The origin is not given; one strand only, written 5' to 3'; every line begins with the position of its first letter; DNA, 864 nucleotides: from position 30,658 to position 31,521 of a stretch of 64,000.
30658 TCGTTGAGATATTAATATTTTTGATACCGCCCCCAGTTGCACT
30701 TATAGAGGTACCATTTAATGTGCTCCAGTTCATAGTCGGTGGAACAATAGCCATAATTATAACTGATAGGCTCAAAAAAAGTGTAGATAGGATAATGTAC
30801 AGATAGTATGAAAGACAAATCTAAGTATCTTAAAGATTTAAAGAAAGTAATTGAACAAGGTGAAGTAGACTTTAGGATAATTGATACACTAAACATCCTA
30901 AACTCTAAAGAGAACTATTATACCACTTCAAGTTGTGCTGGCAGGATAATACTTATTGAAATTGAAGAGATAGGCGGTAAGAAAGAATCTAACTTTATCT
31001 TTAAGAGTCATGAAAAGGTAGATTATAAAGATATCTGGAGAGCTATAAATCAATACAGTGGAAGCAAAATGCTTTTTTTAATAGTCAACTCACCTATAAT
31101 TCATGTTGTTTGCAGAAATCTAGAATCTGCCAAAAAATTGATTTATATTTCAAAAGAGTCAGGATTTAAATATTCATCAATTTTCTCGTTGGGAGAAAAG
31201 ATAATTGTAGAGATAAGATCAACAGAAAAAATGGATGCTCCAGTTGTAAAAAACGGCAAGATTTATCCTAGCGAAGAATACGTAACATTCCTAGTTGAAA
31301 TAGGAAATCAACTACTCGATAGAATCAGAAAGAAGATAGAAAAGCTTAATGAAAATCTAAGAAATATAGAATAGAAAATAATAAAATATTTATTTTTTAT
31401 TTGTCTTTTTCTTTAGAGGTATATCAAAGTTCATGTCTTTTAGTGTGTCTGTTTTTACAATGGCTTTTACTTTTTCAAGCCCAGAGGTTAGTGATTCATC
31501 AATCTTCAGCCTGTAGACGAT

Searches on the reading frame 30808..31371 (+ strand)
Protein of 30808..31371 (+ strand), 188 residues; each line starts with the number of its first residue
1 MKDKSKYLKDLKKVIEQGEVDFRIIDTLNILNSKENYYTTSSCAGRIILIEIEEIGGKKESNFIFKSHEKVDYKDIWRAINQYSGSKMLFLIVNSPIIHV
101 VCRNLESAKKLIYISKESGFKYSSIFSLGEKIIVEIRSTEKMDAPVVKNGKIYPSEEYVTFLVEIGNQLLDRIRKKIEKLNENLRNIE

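Call 25: find_encoding_contigs(protein=window:30808-31371:+, flank=10000, max_places=10)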
Protein window:30808-31371:+ (188 aa): 5 contigs read that carry it; 5 places shown.
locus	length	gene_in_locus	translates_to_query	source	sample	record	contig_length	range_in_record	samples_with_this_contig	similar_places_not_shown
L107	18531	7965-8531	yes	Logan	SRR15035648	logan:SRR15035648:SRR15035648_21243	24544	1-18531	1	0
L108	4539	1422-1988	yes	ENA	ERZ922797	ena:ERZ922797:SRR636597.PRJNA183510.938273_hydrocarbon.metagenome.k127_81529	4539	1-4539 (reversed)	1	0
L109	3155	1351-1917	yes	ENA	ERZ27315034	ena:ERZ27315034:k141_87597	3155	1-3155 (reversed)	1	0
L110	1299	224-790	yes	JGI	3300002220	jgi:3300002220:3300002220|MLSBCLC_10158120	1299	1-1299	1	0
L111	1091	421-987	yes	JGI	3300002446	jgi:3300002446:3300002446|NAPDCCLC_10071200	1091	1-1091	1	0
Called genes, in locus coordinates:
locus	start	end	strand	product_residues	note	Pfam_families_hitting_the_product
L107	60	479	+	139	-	PF01467:CTP_transf_like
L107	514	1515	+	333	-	PF17835:NOG1_N, PF01926:MMR_HSR1, PF02421:FeoB_N, PF06858:NOG1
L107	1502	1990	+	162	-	PF09897:DUF2124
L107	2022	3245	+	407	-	PF02624:YcaO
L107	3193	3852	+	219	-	PF07812:TfuA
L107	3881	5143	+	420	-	PF00202:Aminotran_3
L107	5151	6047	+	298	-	PF01379:Porphobil_deam, PF03900:Porphobil_deamC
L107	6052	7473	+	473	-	PF00590:TP_methylase, PF02602:HEM4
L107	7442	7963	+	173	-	PF07155:ECF-ribofla_trS, PF12822:ECF_trnsprt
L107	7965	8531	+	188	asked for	PF02676:TYW3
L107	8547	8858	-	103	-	PF10622:Ehbp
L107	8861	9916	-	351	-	PF00146:NADHdh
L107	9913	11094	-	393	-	PF00374:NiFeSe_Hases, PF00346:Complex1_49kDa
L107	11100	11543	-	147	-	PF01058:Oxidored_q6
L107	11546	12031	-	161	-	PF13183:Fer4_8 (faint), PF14697:Fer4_21 (weak), PF00037:Fer4 (weak), PF12837:Fer4_6 (weak), PF13237:Fer4_10 (weak), PF12838:Fer4_7, PF13187:Fer4_9 (weak), PF13484:Fer4_16 (faint)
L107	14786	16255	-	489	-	PF10125:NADHdeh_related, PF00361:Proton_antipo_M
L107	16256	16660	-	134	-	PF00420:Oxidored_q2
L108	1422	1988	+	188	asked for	PF02676:TYW3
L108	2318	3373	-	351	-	PF00146:NADHdh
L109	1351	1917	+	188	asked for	PF02676:TYW3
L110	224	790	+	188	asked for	PF02676:TYW3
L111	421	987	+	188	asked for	PF02676:TYW3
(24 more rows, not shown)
